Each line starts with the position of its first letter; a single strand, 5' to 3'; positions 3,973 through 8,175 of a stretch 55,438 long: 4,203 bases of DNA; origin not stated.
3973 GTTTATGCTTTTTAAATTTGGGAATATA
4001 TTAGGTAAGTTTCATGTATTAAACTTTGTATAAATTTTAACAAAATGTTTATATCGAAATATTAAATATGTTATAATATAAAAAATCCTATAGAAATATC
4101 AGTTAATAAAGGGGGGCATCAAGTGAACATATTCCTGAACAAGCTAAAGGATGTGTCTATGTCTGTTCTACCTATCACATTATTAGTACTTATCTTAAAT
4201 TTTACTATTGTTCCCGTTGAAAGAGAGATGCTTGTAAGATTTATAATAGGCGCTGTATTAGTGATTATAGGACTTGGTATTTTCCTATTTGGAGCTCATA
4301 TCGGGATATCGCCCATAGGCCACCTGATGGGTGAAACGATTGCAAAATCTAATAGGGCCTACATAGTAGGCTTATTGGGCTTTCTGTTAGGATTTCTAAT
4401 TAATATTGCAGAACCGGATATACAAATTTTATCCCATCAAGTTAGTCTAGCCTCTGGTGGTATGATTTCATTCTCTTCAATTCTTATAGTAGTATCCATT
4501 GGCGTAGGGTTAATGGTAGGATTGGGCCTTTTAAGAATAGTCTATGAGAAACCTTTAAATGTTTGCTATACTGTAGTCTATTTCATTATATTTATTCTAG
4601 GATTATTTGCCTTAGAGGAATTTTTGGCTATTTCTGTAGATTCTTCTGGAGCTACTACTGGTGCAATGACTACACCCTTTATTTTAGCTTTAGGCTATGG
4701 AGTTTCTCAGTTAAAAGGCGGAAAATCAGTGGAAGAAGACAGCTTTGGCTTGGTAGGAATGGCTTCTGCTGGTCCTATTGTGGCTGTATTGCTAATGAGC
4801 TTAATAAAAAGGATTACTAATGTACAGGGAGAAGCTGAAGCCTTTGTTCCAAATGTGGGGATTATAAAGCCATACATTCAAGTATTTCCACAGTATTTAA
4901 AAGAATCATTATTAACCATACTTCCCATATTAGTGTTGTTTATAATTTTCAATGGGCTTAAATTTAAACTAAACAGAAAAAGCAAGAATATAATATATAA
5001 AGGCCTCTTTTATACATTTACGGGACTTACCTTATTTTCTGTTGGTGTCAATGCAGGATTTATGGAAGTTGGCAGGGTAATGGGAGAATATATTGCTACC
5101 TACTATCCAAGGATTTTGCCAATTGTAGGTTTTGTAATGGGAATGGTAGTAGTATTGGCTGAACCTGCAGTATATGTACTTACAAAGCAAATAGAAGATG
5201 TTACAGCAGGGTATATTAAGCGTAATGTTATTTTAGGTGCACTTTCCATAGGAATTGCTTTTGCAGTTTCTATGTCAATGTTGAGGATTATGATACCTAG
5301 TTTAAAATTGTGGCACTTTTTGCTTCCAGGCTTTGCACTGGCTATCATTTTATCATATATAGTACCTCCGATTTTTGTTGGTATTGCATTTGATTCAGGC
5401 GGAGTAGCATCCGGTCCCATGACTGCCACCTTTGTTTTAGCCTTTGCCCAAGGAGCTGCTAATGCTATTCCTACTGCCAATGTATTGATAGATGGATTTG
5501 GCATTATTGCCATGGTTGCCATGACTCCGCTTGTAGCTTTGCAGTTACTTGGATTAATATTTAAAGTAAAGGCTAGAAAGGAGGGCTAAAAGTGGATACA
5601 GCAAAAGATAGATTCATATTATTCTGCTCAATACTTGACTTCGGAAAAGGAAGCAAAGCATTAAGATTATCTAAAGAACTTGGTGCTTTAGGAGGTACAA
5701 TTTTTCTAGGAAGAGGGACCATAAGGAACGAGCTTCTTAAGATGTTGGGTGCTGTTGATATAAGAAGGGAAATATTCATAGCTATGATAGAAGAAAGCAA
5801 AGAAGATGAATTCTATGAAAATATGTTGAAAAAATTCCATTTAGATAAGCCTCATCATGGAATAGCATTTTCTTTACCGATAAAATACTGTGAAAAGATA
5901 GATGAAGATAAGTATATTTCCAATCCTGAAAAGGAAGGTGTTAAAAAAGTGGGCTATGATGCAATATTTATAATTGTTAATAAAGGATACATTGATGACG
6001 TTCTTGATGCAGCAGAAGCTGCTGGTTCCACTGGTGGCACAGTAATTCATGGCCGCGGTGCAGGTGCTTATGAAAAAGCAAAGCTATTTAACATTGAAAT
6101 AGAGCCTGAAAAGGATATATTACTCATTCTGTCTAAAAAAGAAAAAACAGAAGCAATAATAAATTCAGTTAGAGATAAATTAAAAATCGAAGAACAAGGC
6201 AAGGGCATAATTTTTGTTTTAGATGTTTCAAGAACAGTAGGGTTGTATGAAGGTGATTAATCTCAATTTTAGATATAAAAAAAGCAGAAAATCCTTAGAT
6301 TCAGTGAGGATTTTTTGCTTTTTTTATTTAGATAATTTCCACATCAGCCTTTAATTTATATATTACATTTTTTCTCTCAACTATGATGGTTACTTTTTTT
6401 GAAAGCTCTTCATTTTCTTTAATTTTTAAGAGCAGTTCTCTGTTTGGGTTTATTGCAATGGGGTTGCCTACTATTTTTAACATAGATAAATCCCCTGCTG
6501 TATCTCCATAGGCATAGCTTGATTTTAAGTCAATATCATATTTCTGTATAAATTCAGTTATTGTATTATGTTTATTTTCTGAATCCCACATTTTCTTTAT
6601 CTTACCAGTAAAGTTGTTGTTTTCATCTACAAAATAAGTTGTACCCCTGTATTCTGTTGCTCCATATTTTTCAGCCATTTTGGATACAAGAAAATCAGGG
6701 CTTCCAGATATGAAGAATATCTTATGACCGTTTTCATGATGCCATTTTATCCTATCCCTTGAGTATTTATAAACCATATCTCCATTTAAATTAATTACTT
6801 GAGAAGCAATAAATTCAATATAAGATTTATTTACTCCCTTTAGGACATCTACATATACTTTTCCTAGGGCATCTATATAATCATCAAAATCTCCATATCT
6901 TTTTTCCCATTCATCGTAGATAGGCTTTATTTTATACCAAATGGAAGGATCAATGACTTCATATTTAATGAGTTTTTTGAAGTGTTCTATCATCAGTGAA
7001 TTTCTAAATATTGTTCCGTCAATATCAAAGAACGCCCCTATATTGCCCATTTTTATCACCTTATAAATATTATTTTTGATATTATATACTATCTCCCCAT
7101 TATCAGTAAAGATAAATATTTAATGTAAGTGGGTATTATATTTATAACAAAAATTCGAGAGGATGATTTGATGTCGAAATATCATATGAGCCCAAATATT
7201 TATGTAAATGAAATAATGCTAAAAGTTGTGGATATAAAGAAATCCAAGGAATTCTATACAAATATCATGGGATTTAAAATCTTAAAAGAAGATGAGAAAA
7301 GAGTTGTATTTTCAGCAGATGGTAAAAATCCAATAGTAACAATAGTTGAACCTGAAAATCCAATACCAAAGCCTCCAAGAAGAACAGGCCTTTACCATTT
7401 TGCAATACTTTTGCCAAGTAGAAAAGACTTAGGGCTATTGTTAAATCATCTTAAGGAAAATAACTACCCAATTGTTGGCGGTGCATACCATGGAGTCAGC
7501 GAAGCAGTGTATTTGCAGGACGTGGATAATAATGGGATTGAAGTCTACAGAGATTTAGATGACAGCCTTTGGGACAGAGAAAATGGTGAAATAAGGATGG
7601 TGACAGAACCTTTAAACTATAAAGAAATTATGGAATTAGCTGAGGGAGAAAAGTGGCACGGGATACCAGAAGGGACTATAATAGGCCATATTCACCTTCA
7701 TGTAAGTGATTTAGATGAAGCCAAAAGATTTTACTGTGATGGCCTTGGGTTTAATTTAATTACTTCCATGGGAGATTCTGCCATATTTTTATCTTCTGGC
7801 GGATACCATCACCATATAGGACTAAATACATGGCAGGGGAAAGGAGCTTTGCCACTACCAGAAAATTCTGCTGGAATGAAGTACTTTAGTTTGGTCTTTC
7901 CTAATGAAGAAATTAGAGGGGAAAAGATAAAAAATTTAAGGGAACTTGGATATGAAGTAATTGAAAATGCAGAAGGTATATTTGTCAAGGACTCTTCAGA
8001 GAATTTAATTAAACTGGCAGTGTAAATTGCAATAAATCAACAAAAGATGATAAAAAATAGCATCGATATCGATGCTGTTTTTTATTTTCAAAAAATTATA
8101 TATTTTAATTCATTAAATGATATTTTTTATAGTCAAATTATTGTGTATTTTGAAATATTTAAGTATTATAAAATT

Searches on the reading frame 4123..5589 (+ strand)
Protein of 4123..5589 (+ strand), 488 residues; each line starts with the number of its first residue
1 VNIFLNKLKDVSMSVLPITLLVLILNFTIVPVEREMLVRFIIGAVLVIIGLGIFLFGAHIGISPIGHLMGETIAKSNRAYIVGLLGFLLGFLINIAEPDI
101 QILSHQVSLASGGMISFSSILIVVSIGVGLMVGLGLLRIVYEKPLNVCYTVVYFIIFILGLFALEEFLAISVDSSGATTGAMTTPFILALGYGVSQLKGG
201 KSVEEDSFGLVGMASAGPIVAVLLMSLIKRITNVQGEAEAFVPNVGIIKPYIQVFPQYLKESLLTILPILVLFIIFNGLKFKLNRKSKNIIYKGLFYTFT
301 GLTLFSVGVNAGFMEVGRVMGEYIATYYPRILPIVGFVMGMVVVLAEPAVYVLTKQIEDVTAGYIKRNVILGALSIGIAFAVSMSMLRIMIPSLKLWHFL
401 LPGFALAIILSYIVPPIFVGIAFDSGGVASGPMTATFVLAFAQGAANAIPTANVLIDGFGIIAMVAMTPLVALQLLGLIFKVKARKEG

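Call 78: search_protein_families(library=pfam, proteins=[window:4123-5589:+], max_evalue=0.00001)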
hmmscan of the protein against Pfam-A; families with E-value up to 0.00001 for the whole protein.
window:4123-5589:+ (488 aa): 1 family
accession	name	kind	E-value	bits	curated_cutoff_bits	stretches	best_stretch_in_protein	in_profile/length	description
PF07556.16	DUF1538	-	3.1e-126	419.2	22.6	2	18-228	1-211/211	Protein of unknown function (DUF1538)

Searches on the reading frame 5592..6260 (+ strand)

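Call 78: search_protein_families(library=pfam, proteins=[window:5592-6260:+], max_evalue=0.00001)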
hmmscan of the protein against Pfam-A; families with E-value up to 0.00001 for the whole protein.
window:5592-6260:+ (222 aa): 1 family
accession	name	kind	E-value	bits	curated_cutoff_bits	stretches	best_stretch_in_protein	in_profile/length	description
PF00543.27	P-II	-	1.2e-10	42.1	25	1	125-217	4-97/102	Nitrogen regulatory protein P-II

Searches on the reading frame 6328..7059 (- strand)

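Call 78: search_protein_families(library=pfam, proteins=[window:6328-7059:-], max_evalue=0.00001)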
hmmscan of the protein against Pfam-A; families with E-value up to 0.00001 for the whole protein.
window:6328-7059:- (243 aa): 3 families
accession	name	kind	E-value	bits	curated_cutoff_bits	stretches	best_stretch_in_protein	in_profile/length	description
PF12710.13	HAD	-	2.4e-20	74.2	27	1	9-195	1-189/189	haloacid dehalogenase-like hydrolase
PF08282.18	Hydrolase_3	-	1.6e-10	41.6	20.9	1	161-211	186-236/255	haloacid dehalogenase-like hydrolase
PF00702.32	Hydrolase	-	1.6e-07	32.4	26.4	1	9-198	4-191/191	haloacid dehalogenase-like hydrolase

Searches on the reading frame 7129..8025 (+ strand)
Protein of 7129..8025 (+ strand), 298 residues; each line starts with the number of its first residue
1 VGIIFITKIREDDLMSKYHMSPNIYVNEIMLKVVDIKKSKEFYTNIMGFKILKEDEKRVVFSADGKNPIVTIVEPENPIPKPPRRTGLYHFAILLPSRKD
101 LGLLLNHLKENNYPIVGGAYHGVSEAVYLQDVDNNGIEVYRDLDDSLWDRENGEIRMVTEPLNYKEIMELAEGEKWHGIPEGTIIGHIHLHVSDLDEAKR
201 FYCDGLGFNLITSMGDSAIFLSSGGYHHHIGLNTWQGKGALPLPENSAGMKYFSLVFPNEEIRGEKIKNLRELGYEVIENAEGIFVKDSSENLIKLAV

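Call 78: search_protein_families(library=pfam, proteins=[window:7129-8025:+], max_evalue=0.00001)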
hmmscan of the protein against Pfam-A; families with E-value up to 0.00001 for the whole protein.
window:7129-8025:+ (298 aa): 3 families
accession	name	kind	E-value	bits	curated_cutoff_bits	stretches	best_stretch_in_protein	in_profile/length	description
PF00903.31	Glyoxalase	-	2.7e-24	86.3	20.6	2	27-139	3-121/121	Glyoxalase/Bleomycin resistance protein/Dioxygenase superfamily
PF22677.2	Ble-like_N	-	1.1e-12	47.9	24.5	0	187-219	4-37/41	Bleomycin resistance protein-like N-terminal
PF12681.13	Glyoxalase_2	-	5.8e-07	29.9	30.1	0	28-64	3-39/118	Glyoxalase-like domain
